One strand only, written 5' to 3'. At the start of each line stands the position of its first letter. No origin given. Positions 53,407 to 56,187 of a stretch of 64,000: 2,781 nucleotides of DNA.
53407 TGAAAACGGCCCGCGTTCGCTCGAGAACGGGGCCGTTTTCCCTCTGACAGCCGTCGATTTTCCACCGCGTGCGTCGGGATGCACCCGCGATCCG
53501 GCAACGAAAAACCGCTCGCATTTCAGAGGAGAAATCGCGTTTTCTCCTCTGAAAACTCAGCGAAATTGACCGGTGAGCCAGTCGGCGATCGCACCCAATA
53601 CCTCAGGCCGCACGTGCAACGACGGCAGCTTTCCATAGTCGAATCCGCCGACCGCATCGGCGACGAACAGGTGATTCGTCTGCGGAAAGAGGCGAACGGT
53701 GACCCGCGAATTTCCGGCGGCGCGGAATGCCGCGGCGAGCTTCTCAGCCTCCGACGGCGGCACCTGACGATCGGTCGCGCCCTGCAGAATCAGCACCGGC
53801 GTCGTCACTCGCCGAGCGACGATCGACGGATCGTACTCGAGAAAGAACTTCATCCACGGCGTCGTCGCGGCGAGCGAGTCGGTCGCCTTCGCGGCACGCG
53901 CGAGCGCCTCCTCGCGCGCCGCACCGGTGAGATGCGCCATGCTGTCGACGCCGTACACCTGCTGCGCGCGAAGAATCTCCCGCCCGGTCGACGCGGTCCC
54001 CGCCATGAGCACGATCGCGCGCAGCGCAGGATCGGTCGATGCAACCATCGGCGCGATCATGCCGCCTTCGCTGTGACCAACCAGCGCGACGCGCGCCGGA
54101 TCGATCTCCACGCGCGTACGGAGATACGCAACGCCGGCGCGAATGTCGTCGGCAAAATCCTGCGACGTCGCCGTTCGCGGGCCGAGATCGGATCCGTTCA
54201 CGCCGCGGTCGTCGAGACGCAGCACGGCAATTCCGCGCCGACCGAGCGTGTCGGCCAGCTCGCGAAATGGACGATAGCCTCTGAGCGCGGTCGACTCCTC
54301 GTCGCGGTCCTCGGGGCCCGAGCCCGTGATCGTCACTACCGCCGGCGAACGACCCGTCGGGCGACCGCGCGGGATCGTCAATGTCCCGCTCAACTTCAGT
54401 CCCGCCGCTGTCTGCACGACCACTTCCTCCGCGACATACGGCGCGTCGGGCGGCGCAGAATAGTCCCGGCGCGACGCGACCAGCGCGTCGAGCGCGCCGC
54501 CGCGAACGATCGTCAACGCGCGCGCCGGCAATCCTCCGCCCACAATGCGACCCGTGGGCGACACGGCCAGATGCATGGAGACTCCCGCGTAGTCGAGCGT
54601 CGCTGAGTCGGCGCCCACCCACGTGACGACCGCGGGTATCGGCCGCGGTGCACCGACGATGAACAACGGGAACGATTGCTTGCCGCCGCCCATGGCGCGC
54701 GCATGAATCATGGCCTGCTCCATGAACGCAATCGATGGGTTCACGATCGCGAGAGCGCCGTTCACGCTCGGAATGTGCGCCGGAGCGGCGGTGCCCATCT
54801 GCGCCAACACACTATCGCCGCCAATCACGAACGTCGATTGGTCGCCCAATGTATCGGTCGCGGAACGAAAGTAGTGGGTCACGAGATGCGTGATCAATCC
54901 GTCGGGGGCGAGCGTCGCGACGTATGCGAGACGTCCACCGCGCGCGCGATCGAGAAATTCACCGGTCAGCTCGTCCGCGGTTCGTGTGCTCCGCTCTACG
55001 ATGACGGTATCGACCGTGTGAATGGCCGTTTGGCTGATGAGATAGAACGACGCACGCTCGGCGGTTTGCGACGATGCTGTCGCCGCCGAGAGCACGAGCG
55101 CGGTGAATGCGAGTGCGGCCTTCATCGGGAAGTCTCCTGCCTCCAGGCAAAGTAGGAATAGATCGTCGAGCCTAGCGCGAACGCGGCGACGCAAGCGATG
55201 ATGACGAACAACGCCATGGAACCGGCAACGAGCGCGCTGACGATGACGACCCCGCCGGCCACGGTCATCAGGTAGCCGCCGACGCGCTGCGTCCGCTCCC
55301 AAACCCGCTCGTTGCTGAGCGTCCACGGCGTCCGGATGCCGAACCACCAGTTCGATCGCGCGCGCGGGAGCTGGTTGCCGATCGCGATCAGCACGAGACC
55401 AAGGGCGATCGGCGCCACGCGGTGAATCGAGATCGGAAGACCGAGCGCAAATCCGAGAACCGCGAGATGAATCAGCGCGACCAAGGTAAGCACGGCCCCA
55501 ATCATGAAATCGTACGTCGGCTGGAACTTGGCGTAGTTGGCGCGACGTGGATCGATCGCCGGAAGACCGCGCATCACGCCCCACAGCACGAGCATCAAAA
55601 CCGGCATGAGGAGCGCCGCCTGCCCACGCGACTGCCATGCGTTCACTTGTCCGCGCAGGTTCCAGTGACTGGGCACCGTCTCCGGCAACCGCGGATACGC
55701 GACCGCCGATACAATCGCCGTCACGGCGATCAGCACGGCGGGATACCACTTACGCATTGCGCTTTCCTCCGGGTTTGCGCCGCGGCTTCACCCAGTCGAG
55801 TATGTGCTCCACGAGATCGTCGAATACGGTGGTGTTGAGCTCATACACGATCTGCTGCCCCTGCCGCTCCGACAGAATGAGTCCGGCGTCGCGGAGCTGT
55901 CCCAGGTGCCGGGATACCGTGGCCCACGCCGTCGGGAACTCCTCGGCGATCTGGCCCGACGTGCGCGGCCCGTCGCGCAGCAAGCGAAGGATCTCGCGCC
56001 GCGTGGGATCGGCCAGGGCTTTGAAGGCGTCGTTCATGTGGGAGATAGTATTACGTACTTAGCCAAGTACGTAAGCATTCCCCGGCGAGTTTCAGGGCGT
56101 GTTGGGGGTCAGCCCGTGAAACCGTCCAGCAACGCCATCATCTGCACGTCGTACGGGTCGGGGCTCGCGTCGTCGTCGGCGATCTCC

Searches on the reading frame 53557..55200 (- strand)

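Call 8: search_protein_families(library=pfam, proteins=[window:53557-55200:-])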
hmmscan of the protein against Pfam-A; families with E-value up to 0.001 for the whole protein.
window:53557-55200:- (547 aa): 10 families
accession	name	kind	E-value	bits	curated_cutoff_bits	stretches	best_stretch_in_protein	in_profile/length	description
PF12146.15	Hydrolase_4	-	2.6e-16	60.1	27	1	312-513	20-235/239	Serine aminopeptidase, S33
PF00326.27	Peptidase_S9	-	4.5e-16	59.4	22.6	1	321-513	12-190/213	Prolyl oligopeptidase family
PF00561.26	Abhydrolase_1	-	9.8e-13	48.8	25.8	1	311-406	15-109/245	alpha/beta hydrolase fold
PF02129.25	Peptidase_S15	-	3.3e-11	43.8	23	1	267-495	2-250/262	X-Pro dipeptidyl-peptidase (S15 family)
PF12697.13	Abhydrolase_6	-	6.5e-11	43.7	26.3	1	312-513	17-207/217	Alpha/beta hydrolase family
PF01738.24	DLH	-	2e-10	41.1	21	1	436-516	115-192/217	Dienelactone hydrolase family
PF20434.5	BD-FAE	-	1.5e-09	38.1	26.8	1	283-490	11-213/215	BD-FAE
PF08840.17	BAAT_C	-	1.8e-07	31.9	20.9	1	356-511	9-159/210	BAAT / Acyl-CoA thioester hydrolase C terminal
PF07859.19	Abhydrolase_3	-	2.2e-06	28.1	25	1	351-513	50-209/210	alpha/beta hydrolase fold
PF03959.19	FSH1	-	7e-06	26.3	21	1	351-495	83-189/211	Serine hydrolase (FSH1)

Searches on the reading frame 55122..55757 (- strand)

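Call 8: search_protein_families(library=pfam, proteins=[window:55122-55757:-])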
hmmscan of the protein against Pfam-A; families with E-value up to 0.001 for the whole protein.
window:55122-55757:- (211 aa): 2 families
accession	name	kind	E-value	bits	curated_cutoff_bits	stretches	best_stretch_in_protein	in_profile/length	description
PF13630.11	SdpI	-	3.8e-18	65.8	28.2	1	134-201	3-71/71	SdpI/YfhL protein family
PF07853.16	DUF1648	-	9.6e-18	64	28.7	1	8-56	1-49/49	Domain of unknown function (DUF1648)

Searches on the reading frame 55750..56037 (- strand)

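Call 8: search_protein_families(library=pfam, proteins=[window:55750-56037:-])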
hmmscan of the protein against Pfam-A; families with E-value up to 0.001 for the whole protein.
window:55750-56037:- (95 aa): 10 families
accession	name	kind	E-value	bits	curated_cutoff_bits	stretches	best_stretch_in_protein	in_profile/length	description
PF12840.13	HTH_20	-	6.8e-16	58.4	27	1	8-55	1-49/51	Helix-turn-helix domain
PF01022.26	HTH_5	-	9.2e-15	54.7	22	1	10-54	1-45/47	Bacterial regulatory protein, arsR family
PF25213.1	HVO_A0261_N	-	4.8e-07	30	35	1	11-61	11-59/86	HVO_A0261 N-terminal domain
PF24033.1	DUF7342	-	3.5e-06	27.5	31.6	1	14-70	8-63/150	Family of unknown function (DUF7342)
PF13412.12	HTH_24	-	2.2e-05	24.4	21.9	1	10-54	2-47/48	Winged helix-turn-helix DNA-binding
PF13545.12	HTH_Crp_2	-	0.00018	21.8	27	1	25-60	23-57/70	Crp-like helix-turn-helix domain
PF24035.1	DUF7344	-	0.00043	21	27.8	0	5-35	1-31/76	Domain of unknown function (DUF7344)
PF12802.13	MarR_2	-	0.00052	20.6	27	1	15-54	9-50/61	MarR family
PF24034.1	DUF7343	-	0.00064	20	27.6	1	14-62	6-56/62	Domain of unknown function (DUF7343)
PF21476.4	PF0610-like_N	-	0.00067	20.3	33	0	12-46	2-36/50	PF0610-like, N-terminal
